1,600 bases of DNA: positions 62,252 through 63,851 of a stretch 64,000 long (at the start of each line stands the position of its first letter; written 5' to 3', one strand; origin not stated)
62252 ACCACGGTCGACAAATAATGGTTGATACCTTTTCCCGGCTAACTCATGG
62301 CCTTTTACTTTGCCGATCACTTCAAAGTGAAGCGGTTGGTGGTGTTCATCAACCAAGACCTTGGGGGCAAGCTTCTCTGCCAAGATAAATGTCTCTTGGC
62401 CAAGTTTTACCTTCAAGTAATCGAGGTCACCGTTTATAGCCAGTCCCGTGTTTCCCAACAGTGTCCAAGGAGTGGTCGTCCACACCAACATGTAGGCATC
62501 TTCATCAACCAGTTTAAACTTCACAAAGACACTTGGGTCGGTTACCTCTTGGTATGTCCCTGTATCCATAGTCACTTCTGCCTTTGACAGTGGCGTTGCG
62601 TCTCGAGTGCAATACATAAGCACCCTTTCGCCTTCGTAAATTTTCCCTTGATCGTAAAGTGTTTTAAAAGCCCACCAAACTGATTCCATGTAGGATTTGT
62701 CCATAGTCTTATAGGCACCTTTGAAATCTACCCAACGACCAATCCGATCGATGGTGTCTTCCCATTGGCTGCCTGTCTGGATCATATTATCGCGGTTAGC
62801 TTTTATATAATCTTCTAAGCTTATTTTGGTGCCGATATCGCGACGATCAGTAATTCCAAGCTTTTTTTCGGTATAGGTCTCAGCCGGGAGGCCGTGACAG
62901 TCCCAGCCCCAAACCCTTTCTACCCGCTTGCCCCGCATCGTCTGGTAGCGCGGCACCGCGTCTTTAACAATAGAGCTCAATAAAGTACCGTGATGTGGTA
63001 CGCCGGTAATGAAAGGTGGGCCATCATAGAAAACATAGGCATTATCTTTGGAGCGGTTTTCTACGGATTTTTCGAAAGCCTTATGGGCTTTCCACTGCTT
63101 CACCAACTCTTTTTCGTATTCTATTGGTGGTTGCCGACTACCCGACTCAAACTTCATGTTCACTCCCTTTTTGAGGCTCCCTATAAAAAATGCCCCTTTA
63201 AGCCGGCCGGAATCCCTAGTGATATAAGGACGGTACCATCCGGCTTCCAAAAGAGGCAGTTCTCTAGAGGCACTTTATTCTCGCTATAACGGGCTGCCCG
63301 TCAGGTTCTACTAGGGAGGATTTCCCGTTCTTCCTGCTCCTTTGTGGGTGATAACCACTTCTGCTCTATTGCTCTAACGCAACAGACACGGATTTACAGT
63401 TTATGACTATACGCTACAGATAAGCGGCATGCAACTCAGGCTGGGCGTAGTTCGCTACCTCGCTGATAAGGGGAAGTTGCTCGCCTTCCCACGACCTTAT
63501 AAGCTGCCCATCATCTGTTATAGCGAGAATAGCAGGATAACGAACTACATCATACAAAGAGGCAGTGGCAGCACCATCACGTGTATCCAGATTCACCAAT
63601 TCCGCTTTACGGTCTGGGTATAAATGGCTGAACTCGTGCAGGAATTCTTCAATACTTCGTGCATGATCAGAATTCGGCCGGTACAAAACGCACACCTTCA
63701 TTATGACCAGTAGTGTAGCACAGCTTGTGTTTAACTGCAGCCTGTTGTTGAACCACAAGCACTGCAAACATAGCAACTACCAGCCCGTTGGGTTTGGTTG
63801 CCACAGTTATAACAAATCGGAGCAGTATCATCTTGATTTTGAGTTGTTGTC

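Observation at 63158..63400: T-box riboswitch on ileS with an apparently short, Actinobacteria-like Stem I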

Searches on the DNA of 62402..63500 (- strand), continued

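Call 80: search_with_rna_model(model_id=R2, sources=[L082, L083, L084, L085, L086, L087, L088, L089, L090, L091, L092, L093, L094, L095, L096, L097, L098, L099, L100, L101, L102, L103, L104, L105, L106, L107, L108, L109, L110, L111, L112, L113, L114, L115, L116, L117, L118, L119, L120, L121, L122, L123, L124, L125, L126, L127, L128, L129, L130, L131, L132, L133, L134, L135, L136, L137, L138, L139, L140, L141, L142, L143, L144, L145, L146, L147, L148, L149, L150, L151, L152, L153, L154, L155, L156, L157, L158, L159, L160, L161], max_evalue=0.001)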
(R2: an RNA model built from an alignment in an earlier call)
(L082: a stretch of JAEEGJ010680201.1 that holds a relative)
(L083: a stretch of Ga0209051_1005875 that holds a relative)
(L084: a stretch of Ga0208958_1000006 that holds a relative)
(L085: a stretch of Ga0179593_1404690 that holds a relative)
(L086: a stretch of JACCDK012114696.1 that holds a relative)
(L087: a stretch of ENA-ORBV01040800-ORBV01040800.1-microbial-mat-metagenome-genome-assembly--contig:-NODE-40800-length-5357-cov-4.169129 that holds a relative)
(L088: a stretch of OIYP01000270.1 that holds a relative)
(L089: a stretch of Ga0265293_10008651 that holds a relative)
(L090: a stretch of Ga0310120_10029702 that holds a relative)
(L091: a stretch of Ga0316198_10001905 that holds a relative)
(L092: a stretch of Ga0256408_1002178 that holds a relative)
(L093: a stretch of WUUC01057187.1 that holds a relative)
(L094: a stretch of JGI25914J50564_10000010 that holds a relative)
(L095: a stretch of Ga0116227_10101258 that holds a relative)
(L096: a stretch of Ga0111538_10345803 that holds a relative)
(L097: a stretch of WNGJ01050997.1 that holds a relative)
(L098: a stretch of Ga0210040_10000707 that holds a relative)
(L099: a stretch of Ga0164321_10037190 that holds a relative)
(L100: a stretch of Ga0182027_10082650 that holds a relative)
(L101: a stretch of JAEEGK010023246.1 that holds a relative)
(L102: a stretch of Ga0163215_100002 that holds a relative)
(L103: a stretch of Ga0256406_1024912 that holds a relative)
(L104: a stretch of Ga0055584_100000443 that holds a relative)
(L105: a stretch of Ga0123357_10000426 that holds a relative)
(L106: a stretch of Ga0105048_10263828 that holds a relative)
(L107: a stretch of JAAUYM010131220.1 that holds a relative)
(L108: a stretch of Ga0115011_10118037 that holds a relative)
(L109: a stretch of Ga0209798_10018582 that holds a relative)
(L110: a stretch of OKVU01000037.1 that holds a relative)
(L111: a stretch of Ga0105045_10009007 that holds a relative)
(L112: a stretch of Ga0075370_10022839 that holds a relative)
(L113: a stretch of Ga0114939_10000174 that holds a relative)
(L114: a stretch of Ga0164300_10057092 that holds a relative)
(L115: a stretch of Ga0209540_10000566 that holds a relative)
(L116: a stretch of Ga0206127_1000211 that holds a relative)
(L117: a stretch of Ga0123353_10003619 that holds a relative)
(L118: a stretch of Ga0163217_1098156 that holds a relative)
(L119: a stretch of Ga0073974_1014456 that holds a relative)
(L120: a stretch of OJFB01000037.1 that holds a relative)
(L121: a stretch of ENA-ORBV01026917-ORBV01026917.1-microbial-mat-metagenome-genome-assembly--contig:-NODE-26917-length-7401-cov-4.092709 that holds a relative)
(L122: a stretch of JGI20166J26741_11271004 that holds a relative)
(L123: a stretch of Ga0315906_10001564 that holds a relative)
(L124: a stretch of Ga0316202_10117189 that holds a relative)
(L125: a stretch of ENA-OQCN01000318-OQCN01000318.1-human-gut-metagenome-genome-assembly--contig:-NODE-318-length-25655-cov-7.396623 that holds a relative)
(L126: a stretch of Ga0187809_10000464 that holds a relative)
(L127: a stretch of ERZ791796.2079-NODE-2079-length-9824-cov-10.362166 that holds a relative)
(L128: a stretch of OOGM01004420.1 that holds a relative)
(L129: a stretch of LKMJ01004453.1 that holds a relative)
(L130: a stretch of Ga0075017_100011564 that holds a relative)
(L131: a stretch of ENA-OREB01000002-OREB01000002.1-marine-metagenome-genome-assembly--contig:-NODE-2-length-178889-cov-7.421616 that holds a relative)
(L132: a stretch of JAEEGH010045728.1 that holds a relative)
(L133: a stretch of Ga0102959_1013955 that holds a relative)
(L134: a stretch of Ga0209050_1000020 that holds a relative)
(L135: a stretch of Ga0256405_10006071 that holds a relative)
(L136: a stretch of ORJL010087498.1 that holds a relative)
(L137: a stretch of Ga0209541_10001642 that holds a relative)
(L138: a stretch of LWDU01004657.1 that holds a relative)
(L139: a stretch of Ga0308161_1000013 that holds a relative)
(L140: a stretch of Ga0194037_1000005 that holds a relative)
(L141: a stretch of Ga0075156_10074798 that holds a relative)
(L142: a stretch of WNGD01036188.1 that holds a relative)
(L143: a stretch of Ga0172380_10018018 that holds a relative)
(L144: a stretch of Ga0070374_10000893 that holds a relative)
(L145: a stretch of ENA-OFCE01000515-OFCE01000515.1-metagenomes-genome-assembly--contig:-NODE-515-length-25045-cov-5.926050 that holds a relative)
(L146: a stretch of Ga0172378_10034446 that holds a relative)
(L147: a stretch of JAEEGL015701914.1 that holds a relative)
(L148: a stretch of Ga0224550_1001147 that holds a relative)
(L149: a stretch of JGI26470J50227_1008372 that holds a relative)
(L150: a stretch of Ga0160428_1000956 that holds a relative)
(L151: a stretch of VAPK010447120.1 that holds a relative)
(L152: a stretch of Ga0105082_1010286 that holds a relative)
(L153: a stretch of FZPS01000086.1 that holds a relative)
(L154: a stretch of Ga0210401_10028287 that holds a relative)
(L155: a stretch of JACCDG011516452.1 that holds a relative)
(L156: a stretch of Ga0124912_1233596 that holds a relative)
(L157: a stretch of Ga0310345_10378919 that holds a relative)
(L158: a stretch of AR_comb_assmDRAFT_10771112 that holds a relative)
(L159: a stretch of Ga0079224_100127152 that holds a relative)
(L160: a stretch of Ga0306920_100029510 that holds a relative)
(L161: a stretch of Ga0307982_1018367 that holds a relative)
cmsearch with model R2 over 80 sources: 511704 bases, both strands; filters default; matches with E-value up to 0.001: 14.
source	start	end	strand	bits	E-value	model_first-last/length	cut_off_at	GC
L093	775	859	-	79.4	1.9e-19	1-86/86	no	0.35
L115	2915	2999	+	75.9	1.9e-18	1-86/86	no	0.39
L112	3272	3356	-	75.4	2.7e-18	1-86/86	no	0.47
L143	3314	3401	-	74.9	3.6e-18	1-86/86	no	0.43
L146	3708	3793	-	72.6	1.8e-17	1-86/86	no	0.4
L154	4764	4851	-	70.2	8.4e-17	1-86/86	no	0.38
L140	7291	7379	-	68.8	2.1e-16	1-86/86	no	0.42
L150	2093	2175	-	68.5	2.7e-16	1-86/86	no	0.4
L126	3640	3722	-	65.3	2.2e-15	1-86/86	no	0.49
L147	44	127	-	57.7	3.6e-13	1-86/86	no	0.36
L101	7839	7913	-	45.6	1.2e-09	1-86/86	no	0.39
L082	700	772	+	38.9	1.1e-07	1-86/86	no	0.4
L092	2997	3079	-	36.5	5.1e-07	1-86/86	no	0.41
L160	70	148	-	25.6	0.00075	1-86/86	no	0.59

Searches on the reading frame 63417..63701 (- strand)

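Call 76: search_protein_families(library=pfam, proteins=[window:63417-63701:-], max_evalue=0.01)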
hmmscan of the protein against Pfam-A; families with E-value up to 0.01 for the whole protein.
window:63417-63701:- (95 aa): 1 family
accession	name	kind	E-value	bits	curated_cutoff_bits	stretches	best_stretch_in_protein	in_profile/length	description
PF00085.26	Thioredoxin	-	0.0028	18.1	23.5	1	13-75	32-92/103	Thioredoxin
